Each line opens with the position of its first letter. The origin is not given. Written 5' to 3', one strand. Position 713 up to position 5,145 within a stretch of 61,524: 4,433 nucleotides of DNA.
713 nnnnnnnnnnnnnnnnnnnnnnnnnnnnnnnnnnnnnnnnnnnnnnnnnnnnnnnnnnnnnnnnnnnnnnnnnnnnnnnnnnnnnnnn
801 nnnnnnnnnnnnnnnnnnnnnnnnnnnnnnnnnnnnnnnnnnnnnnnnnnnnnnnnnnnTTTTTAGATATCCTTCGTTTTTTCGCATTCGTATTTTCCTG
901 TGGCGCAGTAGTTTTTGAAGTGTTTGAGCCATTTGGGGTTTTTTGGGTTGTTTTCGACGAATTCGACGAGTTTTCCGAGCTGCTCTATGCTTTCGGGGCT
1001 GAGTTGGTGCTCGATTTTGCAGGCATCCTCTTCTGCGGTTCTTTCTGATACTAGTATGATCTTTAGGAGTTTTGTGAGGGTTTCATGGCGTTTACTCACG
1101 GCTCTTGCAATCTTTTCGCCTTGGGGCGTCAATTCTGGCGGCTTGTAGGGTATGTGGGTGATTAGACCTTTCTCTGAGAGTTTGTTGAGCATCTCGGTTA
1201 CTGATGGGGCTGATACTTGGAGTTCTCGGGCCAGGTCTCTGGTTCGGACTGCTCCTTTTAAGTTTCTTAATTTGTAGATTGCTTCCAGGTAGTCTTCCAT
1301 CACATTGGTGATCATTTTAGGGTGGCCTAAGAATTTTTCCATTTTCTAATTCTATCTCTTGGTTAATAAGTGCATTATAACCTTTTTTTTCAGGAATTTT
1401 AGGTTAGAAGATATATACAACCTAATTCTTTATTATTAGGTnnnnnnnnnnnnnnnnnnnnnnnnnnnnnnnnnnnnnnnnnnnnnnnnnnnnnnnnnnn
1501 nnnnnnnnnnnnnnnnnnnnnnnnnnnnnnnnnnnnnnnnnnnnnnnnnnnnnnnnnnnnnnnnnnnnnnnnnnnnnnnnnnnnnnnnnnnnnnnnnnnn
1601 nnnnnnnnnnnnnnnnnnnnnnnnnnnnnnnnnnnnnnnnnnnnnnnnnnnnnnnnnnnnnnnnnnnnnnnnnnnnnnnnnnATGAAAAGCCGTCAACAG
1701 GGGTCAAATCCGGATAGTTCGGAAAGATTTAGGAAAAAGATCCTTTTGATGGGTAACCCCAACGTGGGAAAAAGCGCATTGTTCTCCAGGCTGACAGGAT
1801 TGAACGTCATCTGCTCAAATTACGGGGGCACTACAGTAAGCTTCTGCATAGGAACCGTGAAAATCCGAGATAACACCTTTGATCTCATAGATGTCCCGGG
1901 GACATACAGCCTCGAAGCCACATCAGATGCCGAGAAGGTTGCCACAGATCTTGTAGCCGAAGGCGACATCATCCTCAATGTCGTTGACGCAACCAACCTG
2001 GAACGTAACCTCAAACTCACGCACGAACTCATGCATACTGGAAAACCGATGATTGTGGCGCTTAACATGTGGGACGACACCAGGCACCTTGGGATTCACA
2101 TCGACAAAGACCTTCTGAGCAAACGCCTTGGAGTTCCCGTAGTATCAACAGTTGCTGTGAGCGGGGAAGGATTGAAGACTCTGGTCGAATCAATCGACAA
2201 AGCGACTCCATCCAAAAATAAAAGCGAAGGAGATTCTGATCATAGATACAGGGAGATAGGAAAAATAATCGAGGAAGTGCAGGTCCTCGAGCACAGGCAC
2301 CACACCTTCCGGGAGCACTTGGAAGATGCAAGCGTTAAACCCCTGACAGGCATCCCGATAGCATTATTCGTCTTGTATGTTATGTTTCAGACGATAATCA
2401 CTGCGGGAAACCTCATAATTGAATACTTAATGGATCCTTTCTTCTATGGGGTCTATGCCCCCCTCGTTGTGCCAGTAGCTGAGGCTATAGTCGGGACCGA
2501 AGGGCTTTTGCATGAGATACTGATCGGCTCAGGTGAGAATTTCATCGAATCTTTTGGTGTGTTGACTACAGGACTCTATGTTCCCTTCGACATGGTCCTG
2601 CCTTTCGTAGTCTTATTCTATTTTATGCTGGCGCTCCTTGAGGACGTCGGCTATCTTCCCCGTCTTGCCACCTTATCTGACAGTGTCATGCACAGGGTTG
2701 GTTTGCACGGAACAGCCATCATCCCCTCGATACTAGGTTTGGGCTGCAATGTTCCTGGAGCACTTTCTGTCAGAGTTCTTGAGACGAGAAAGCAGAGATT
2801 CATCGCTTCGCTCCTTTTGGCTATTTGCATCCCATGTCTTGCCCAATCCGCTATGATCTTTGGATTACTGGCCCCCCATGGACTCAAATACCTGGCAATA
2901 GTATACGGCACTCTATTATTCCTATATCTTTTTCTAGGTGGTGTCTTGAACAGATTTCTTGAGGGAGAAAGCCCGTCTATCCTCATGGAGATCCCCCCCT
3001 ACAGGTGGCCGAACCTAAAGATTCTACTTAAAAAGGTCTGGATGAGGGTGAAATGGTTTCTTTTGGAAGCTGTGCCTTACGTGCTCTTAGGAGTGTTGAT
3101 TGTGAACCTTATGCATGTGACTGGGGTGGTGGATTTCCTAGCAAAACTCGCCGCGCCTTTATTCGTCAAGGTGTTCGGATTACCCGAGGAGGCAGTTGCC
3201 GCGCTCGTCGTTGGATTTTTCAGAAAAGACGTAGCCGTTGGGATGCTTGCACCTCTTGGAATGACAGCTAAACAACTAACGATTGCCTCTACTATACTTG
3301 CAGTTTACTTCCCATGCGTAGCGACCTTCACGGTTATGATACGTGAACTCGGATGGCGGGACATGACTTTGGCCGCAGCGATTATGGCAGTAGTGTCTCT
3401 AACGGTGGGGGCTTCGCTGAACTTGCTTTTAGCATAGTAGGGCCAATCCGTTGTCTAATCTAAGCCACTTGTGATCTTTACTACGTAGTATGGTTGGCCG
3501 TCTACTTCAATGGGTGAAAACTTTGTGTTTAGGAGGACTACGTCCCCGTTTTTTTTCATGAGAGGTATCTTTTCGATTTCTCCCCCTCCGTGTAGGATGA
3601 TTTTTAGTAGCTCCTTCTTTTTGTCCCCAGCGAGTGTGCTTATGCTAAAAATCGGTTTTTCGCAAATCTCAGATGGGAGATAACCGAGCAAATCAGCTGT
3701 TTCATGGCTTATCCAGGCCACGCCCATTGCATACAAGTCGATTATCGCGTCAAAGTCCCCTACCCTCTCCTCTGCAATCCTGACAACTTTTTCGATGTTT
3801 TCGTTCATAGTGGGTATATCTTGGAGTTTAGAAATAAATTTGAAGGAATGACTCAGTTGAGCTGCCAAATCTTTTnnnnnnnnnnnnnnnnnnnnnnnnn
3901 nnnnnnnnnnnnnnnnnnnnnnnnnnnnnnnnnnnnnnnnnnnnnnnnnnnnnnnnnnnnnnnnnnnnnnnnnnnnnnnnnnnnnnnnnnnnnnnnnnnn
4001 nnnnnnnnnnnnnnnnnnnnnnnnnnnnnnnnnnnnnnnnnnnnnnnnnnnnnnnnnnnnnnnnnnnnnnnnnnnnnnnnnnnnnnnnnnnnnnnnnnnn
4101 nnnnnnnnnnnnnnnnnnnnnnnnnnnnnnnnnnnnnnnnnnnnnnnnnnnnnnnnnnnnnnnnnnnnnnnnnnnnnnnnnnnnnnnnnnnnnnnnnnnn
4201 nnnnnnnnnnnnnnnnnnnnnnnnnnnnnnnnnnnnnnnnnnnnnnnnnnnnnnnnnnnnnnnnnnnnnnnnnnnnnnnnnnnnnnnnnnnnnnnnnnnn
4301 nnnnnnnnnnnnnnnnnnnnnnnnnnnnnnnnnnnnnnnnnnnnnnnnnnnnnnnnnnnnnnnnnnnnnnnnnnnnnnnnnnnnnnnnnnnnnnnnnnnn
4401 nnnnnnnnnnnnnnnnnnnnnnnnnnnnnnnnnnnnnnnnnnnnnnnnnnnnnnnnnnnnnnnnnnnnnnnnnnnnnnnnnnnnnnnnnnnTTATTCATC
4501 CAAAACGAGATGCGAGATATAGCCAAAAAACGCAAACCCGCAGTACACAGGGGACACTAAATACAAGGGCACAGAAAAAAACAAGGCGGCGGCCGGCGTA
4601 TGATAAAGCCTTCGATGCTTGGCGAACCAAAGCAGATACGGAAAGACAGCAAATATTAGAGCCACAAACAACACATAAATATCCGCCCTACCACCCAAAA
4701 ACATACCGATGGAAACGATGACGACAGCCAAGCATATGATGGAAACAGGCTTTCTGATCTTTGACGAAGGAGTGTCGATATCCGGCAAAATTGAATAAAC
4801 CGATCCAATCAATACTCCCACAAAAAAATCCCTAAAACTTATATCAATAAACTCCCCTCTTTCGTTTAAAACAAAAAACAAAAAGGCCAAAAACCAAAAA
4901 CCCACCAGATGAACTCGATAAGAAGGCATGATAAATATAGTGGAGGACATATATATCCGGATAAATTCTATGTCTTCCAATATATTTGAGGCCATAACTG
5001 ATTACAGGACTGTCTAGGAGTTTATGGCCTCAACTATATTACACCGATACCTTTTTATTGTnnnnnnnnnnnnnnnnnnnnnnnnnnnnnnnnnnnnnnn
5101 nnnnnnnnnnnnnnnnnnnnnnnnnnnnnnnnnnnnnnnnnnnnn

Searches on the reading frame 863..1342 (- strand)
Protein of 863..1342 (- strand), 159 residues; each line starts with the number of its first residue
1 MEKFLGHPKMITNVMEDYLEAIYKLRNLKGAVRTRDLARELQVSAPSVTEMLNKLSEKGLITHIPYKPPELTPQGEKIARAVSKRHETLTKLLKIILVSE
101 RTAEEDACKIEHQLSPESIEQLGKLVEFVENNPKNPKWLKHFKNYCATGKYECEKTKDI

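Call 23: search_protein_families(library=pfam, proteins=[window:863-1342:-], max_evalue=0.001)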
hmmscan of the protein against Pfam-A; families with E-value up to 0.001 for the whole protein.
window:863-1342:- (159 aa): 9 families
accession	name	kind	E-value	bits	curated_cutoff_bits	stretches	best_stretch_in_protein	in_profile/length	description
PF01325.25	Fe_dep_repress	-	4.8e-20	72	26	1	10-67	1-58/60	Iron dependent repressor, N-terminal DNA binding domain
PF02742.21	Fe_dep_repr_C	-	3.5e-17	62.6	27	1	72-135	1-65/70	Iron dependent repressor, metal binding and dimerisation domain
PF01047.28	MarR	-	2.6e-06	27.6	24.6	1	30-62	16-48/59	MarR family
PF12802.13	MarR_2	-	7.2e-06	26.5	27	1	30-63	20-52/61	MarR family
PF01978.25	TrmB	-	1.8e-05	24.9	25.6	1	29-68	20-59/68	Sugar-specific transcriptional regulator TrmB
PF13545.12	HTH_Crp_2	-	0.00053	20.3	27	0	33-62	24-53/70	Crp-like helix-turn-helix domain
PF13412.12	HTH_24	-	0.00069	19.6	21.9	1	35-62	21-48/48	Winged helix-turn-helix DNA-binding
PF25213.1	HVO_A0261_N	-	0.00081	19.7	35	0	30-89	23-81/86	HVO_A0261 N-terminal domain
PF00392.27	GntR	-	0.00094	19.2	27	0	34-63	27-56/64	Bacterial regulatory proteins, gntR family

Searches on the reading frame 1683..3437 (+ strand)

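Call 8: search_protein_families(library=pfam, proteins=[window:1683-3437:+], max_evalue=0.001)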
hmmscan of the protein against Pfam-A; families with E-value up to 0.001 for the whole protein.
window:1683-3437:+ (584 aa): 5 families
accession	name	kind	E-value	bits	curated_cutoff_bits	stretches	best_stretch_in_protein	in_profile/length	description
PF02421.24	FeoB_N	-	7.7e-51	172.1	27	1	19-171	2-156/156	Ferrous iron transport protein B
PF07670.19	Gate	-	2.2e-32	112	29.6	2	304-397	3-102/104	Nucleoside recognition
PF01926.29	MMR_HSR1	-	2.8e-19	69.7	21.9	1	19-128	1-112/113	50S ribosome-binding GTPase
PF07664.17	FeoB_C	-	5.5e-13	48.9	26.6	1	406-455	3-54/54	Ferrous iron transport protein B C terminus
PF09439.16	SRPRB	-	5.2e-06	26.4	25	1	18-118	4-97/178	Signal recognition particle receptor beta subunit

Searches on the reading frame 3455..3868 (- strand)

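Call 23: search_protein_families(library=pfam, proteins=[window:3455-3868:-], max_evalue=0.001)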
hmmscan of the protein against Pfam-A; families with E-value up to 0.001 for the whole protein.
window:3455-3868:- (137 aa): 1 family
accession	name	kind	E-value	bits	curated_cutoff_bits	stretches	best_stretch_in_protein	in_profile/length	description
PF08447.18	PAS_3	-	9.4e-05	23.1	25.6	1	53-132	4-88/89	PAS fold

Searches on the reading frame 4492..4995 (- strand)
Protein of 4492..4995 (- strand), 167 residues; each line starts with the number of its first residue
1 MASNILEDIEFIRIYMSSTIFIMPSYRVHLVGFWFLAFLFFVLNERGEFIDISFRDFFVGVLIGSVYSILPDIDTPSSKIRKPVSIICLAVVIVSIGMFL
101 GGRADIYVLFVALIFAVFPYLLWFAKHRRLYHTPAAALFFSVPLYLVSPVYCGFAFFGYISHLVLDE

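Call 23: search_protein_families(library=pfam, proteins=[window:4492-4995:-], max_evalue=0.001)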
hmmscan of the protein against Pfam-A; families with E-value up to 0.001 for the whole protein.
window:4492-4995:- (167 aa): 1 family
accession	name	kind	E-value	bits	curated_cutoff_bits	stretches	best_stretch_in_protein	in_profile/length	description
PF04307.19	YdjM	-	1.1e-06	28.7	29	1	58-166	30-106/176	YdjM inner membrane protein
